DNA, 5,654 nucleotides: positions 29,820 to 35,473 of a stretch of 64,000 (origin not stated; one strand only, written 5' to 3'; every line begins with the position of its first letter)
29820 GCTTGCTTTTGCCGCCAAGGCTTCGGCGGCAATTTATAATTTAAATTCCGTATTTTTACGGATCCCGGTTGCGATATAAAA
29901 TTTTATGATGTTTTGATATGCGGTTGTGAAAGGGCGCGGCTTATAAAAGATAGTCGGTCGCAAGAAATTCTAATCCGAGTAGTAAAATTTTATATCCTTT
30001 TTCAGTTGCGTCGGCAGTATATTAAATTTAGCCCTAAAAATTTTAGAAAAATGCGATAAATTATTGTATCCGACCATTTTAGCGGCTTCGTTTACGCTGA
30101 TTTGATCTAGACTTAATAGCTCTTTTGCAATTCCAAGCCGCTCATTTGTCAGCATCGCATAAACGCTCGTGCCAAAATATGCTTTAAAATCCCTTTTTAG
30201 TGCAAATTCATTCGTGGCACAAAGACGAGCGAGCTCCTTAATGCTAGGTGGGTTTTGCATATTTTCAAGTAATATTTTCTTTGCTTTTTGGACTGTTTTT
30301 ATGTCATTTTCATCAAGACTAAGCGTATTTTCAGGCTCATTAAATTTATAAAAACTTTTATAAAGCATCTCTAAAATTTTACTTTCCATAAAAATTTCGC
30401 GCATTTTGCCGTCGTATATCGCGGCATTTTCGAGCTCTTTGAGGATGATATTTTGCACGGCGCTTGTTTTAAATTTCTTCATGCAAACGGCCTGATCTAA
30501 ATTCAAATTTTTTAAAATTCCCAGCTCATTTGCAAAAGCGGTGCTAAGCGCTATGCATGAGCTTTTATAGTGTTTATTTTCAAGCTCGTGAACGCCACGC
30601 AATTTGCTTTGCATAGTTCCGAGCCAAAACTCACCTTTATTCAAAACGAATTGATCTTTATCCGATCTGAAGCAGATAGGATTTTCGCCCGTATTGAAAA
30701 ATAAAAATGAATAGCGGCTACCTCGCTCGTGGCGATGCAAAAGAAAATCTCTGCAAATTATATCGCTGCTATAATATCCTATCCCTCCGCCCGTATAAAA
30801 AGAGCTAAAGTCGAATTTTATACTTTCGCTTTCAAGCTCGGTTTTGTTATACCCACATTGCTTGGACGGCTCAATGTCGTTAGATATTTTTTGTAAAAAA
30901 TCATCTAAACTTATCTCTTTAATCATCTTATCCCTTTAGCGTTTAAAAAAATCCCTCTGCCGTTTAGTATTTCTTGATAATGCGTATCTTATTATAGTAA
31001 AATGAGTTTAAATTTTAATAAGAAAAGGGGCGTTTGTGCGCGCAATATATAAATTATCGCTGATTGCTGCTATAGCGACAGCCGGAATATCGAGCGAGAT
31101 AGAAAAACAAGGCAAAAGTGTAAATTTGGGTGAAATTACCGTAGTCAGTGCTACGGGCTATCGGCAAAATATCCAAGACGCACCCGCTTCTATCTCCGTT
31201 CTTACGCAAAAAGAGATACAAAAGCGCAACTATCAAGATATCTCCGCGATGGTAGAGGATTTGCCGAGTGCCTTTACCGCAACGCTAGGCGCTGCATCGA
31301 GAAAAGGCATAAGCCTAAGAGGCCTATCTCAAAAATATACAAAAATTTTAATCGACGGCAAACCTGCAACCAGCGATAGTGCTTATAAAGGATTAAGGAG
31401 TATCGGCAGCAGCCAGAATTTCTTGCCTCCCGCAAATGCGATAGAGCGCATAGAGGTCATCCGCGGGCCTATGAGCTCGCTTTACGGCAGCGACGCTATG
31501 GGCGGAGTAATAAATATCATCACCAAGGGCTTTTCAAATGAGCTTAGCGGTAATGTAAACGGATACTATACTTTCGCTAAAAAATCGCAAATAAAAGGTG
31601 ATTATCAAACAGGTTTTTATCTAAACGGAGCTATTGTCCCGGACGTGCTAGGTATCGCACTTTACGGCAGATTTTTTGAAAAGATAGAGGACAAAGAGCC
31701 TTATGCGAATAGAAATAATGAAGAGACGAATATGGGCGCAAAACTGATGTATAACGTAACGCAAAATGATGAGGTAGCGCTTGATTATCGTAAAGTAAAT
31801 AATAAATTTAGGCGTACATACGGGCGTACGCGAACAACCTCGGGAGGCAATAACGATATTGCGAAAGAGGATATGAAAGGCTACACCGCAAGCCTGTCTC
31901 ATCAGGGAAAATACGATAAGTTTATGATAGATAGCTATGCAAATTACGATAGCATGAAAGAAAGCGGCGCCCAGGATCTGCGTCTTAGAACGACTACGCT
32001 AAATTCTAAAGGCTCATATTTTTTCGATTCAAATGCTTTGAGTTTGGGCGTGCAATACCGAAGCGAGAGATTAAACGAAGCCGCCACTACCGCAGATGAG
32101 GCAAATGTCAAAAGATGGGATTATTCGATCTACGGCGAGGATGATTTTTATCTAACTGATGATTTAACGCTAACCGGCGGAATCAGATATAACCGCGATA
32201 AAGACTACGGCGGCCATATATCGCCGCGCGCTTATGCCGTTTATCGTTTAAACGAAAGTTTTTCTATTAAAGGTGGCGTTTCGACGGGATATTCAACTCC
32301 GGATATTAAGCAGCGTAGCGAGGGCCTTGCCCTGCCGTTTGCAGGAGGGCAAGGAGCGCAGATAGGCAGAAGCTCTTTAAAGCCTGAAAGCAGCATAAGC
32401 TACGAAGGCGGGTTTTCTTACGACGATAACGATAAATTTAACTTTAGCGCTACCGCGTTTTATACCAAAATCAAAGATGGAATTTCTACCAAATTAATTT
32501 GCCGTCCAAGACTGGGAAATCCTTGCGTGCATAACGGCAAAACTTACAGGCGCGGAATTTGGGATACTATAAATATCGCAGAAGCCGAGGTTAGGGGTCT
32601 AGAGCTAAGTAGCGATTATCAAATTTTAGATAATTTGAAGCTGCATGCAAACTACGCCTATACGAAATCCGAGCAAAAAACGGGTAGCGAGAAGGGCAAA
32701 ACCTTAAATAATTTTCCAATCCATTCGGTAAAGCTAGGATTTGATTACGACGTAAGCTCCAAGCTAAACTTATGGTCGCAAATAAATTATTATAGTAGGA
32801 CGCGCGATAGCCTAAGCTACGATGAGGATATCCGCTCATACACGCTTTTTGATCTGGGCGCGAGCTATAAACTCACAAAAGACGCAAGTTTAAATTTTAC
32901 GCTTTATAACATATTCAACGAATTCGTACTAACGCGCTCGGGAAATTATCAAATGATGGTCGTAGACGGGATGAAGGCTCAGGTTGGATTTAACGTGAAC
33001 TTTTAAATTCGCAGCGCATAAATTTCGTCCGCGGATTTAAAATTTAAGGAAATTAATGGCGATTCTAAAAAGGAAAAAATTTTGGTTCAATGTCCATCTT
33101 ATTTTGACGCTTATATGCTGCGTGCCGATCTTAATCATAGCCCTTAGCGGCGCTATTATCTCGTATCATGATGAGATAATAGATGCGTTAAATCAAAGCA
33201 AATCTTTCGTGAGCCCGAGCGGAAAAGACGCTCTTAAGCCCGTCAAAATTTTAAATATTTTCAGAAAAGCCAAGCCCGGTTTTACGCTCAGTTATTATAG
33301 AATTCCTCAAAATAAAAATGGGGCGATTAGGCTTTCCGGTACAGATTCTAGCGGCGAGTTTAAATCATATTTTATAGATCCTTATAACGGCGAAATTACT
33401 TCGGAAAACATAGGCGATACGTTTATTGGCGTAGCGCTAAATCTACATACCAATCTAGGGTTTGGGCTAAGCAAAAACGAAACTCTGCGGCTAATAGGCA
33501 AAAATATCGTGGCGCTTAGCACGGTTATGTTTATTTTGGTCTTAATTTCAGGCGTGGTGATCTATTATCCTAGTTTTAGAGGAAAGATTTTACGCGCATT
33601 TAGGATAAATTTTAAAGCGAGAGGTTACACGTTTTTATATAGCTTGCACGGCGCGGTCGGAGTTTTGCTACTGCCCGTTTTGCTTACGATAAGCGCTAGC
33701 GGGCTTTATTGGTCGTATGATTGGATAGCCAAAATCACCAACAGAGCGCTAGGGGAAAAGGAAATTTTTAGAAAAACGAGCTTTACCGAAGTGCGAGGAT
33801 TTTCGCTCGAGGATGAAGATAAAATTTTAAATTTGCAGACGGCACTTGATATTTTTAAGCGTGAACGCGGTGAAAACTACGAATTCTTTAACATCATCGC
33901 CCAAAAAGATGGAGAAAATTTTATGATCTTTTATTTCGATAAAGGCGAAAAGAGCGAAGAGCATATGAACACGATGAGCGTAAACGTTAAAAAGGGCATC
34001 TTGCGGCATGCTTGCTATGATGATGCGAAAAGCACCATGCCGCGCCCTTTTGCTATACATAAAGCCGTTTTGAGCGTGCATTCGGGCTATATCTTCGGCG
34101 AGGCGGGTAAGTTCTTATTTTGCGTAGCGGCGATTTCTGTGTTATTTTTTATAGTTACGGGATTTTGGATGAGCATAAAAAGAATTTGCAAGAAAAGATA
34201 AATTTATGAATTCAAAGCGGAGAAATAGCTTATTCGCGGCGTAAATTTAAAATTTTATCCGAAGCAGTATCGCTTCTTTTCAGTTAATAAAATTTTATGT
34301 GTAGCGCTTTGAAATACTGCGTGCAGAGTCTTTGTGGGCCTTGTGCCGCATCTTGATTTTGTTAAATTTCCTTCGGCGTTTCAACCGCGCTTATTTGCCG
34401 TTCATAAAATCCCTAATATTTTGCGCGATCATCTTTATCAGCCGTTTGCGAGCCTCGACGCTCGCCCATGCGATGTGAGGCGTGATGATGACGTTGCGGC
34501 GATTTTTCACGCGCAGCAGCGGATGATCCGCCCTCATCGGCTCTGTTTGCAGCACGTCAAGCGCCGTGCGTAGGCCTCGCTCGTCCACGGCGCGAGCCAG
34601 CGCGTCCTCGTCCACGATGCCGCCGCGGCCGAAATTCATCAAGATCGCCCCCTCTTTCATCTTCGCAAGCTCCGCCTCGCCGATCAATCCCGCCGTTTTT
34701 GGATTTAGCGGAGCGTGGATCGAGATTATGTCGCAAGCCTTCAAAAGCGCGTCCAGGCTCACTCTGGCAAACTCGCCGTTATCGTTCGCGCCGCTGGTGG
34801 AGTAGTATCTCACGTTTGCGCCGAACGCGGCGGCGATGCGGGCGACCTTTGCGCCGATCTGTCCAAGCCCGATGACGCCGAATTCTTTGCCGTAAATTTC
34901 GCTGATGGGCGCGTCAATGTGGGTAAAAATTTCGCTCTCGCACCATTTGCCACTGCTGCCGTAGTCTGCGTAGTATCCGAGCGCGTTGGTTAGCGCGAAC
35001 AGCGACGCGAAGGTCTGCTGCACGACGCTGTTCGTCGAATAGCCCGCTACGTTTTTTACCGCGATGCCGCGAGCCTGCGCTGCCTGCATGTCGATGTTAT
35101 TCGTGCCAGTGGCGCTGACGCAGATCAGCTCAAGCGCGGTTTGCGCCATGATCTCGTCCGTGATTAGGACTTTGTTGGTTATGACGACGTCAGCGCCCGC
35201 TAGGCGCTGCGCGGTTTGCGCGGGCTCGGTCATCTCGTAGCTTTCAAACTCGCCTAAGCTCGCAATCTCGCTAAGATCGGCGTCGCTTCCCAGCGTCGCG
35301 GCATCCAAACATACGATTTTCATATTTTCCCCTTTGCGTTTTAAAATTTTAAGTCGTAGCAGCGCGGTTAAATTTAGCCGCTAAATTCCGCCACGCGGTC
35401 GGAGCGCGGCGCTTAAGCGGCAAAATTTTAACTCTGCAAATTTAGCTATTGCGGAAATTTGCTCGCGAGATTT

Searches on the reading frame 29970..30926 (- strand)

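Call 3: search_protein_families(library=pfam, proteins=[window:29970-30926:-])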
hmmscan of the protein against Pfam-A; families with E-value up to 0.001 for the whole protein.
window:29970-30926:- (318 aa): 2 families
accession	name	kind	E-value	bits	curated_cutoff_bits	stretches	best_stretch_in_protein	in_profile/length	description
PF12833.13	HTH_18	-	2.8e-17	63.2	33.6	1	232-310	1-79/80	Helix-turn-helix domain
PF00165.29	HTH_AraC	-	4.9e-12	46.1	26.6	2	275-306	8-38/42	Bacterial regulatory helix-turn-helix proteins, AraC family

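Call 4: search_protein_families(library=ncbifam, proteins=[window:29970-30926:-])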
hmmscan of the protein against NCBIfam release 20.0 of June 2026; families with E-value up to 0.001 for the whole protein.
window:29970-30926:- (318 aa): 20 families
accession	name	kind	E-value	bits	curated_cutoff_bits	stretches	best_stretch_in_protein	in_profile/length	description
NF006902.0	PRK09393.1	equivalog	1.7e-12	47.2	425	1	215-312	225-322/327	transcriptional regulator FtrA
NF007860.0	PRK10572.1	equivalog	1.4e-11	43.8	208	1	170-312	144-285/292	arabinose operon transcriptional regulator AraC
TIGR04094.1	adjacent_YSIRK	equivalog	8.9e-10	38.1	200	1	211-307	286-381/383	YSIRK-targeted surface antigen transcriptional regulator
NF047788.1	TransRegPocR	equivalog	5.9e-09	35.6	500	1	207-310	187-289/296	transcriptional regulator PocR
NF049932.1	TranspRegBtr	equivalog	1.1e-07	30.8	900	1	154-309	112-263/531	bacillibactin transport transcriptional regulator Btr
NF052371.1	TransRegGbdRPseu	equivalog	1.7e-07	30.6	480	1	218-310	233-325/365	choline metabolism transcriptional regulator GbdR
NF049968.1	QhpR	equivalog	1.8e-07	30.6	250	1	195-308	170-283/284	AraC-like transcriptional regulator QhpR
NF041686.2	ant_diox_reg_AndR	equivalog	4.7e-07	29.7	350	1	180-307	187-316/321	anthranilate 1,2-dioxygenase regulatory protein AndR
NF040475.1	chlor_reg_RclR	equivalog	5e-07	29.3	400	1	218-313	185-280/284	reactive chlorine-specific transcriptional regulator RclR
NF012144.2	ramA_TF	equivalog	1.6e-06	28.5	180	1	217-311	12-106/108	RamA family antibiotic efflux transcriptional regulator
NF052534.1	RzbtTranRegRhrA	equivalog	1.6e-06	27.6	500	1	176-310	169-309/312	rhizobactin biosynthesis transcriptional regulator RhrA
NF010028.0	PRK13503.1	equivalog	2.3e-06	27.2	288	1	204-311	166-272/278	HTH-type transcriptional activator RhaS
NF007584.0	PRK10219.1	equivalog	3.2e-06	27.5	174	1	212-310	7-105/107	superoxide response transcriptional regulator SoxS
NF011732.0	PRK15185.1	equivalog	3.7e-05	23.2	354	1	226-310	222-305/309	transcriptional regulator HilD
NF007432.1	PRK09978.1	equivalog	3.7e-05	23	500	1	243-310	175-241/274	DNA-binding transcriptional regulator GadX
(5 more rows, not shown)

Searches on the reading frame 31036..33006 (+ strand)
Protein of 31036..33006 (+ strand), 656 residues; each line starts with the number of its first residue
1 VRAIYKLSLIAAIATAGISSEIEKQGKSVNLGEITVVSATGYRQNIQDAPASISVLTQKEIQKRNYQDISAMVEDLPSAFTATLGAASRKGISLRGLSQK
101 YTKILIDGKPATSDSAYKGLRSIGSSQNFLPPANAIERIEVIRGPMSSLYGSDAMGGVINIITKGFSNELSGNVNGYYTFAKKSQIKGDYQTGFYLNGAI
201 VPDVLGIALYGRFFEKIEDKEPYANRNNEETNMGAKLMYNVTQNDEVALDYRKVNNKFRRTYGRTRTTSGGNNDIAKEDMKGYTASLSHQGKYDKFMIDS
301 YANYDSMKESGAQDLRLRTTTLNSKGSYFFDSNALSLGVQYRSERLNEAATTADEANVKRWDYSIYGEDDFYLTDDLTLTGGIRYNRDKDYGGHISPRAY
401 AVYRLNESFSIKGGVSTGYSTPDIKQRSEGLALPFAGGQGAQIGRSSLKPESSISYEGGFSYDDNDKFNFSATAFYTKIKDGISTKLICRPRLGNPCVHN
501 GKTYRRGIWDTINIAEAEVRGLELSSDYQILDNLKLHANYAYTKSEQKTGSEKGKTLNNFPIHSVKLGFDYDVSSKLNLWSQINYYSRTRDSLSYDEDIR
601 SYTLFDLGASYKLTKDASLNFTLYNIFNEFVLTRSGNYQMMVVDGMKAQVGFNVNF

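Call 3: search_protein_families(library=pfam, proteins=[window:31036-33006:+])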
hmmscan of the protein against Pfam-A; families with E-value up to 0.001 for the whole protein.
window:31036-33006:+ (656 aa): 3 families
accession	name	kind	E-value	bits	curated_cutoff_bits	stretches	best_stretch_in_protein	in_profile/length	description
PF00593.30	TonB_dep_Rec_b-barrel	-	2e-51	176.7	27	1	225-626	57-436/436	TonB dependent receptor-like, beta-barrel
PF07715.20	Plug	-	7.7e-25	87.9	23.9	1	46-158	2-107/107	TonB-dependent Receptor Plug Domain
PF25183.1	OMP_b-brl_4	-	0.0006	18.8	30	1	349-387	354-392/838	Outer membrane beta barrel domain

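Call 4: search_protein_families(library=ncbifam, proteins=[window:31036-33006:+])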
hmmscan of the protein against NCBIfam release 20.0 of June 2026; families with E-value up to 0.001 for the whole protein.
window:31036-33006:+ (656 aa): 26 families (the best 25 are shown)
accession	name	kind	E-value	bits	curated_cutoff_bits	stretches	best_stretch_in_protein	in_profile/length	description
NF010038.0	PRK13513.1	equivalog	3.8e-152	508.2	942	1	9-656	10-659/659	ligand-gated channel protein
NF010010.0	PRK13483.1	equivalog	3.5e-142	474.7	927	1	12-656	13-660/660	ligand-gated channel protein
NF010011.0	PRK13484.1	equivalog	1.9e-95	320.6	1197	2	10-265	11-261/682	IreA family TonB-dependent siderophore receptor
NF050067.1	TonBEntbctnRecCfrA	equivalog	2.6e-89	300.4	1200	1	18-629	13-660/698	TonB-dependent ferric enterobactin receptor CfrA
NF007478.2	PRK10064.1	equivalog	2.4e-81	273.9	745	1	32-628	30-638/663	catecholate siderophore receptor CirA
NF010012.0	PRK13486.1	equivalog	5.4e-78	263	924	2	331-629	352-651/696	TonB-dependent receptor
TIGR01785.1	TonB-hemin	subfamily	2.5e-63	214.6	316.85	1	35-656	4-677/677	TonB-dependent heme/hemoglobin receptor family protein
NF010048.1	PRK13524.1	subfamily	3.1e-58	197.9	493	2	25-239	31-249/744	FepA family TonB-dependent siderophore receptor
TIGR01786.1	TonB-hemlactrns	subfamily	5.1e-52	177.2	323.75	2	230-630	334-685/719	TonB-dependent hemoglobin/transferrin/lactoferrin family receptor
TIGR01783.1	TonB-siderophor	subfamily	1.1e-48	166.3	223.5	2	266-639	274-628/649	TonB-dependent siderophore receptor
NF010051.0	PRK13528.1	subfamily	8.7e-47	159.8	583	2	9-229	10-236/727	FepA family TonB-dependent siderophore receptor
NF053590.1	TonB_dep_TOL0244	equivalog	1.9e-33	116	645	1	30-629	9-578/604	TOL_0244 family TonB-dependent receptor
TIGR01779.1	TonB-B12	equivalog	4.3e-31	108.1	599.7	1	12-629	9-591/614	TonB-dependent vitamin B12 receptor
NF007926.1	PRK10641.1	equivalog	1.1e-28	100.2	836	1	5-628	3-593/617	TonB-dependent vitamin B12 receptor BtuB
NF049946.1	TonB_dep_CU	exception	2e-23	82.6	700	2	373-629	407-659/683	TonB-dependent receptor, CU motif-type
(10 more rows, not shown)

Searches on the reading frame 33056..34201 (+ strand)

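Call 3: search_protein_families(library=pfam, proteins=[window:33056-34201:+])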
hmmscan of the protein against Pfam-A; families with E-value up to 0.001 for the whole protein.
window:33056-34201:+ (381 aa): 1 family
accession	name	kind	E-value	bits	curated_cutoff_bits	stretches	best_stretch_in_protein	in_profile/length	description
PF03929.21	PepSY_TM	-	6.9e-47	161.1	28.8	1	11-376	1-295/295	PepSY-associated TM region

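Call 4: search_protein_families(library=ncbifam, proteins=[window:33056-34201:+])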
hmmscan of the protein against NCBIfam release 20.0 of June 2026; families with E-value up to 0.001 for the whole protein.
window:33056-34201:+ (381 aa): 0 families

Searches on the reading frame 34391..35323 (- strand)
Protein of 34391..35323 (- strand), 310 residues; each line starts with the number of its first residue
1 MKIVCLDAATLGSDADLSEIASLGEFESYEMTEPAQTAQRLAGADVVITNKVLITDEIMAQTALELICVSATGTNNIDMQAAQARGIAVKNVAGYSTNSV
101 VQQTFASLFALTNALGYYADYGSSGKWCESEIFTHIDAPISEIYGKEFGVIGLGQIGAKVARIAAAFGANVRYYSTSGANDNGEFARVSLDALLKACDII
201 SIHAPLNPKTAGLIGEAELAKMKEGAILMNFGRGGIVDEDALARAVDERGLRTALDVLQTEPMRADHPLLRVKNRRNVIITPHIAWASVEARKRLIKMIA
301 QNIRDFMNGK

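Call 25: search_protein_families(library=ncbifam, proteins=[window:34391-35323:-], max_evalue=0.00001)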
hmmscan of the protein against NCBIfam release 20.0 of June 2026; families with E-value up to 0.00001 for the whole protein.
window:34391-35323:- (310 aa): 21 families
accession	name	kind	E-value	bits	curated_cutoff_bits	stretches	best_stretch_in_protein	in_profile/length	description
NF006263.0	PRK08410.1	equivalog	5.5e-136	453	389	1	1-309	1-309/311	D-2-hydroxyacid dehydrogenase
NF005069.0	PRK06487.1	equivalog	2.1e-91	306.3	448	1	2-310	5-314/320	2-hydroxyacid dehydrogenase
NF005387.0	PRK06932.1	equivalog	2.1e-77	260.2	492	1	1-308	2-311/314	2-hydroxyacid dehydrogenase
NF009714.1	PRK13243.1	equivalog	5.5e-54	183.7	455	1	54-310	57-316/332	glyoxylate reductase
TIGR01327.1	PGDH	equivalog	3.8e-53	181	454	1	33-309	30-303/525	phosphoglycerate dehydrogenase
NF008759.0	PRK11790.1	equivalog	5e-48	163.8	404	1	37-308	48-318/410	phosphoglycerate dehydrogenase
NF005750.0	PRK07574.1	equivalog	1.6e-38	132.8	329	1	36-309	83-359/386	NAD-dependent formate dehydrogenase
NF011938.0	PRK15409.1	equivalog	4.6e-37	127.8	492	1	18-310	20-312/324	glyoxylate/hydroxypyruvate reductase GhrB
NF001309.0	PRK00257.1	equivalog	4.6e-36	124.6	434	1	144-307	115-278/379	4-phosphoerythronate dehydrogenase PdxB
NF041369.1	Dhydh_Halo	equivalog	4.7e-33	114.7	400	1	40-308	37-296/305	D-2-hydroxyacid dehydrogenase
NF000492.1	vanH_gen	exception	2.3e-32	112.3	540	1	50-302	50-306/312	D-lactate dehydrogenase VanH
NF005027.0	PRK06436.1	equivalog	4.9e-29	101.4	261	1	52-310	38-283/303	2-hydroxyacid dehydrogenase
NF000371.1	vanH_Agroup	exception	1.2e-28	100.3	700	1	61-307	69-316/322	VanH-A/VanH-Pt family D-lactate dehydrogenase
NF000151.1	vanH-Ac1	exception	2.1e-25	89.8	750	1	45-309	87-350/351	D-lactate dehydrogenase VanH-Ac1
NF000112.1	vanH-Amyco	exception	6.3e-24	84.9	625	1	46-290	81-323/348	VanH-AOV family D-lactate dehydrogenase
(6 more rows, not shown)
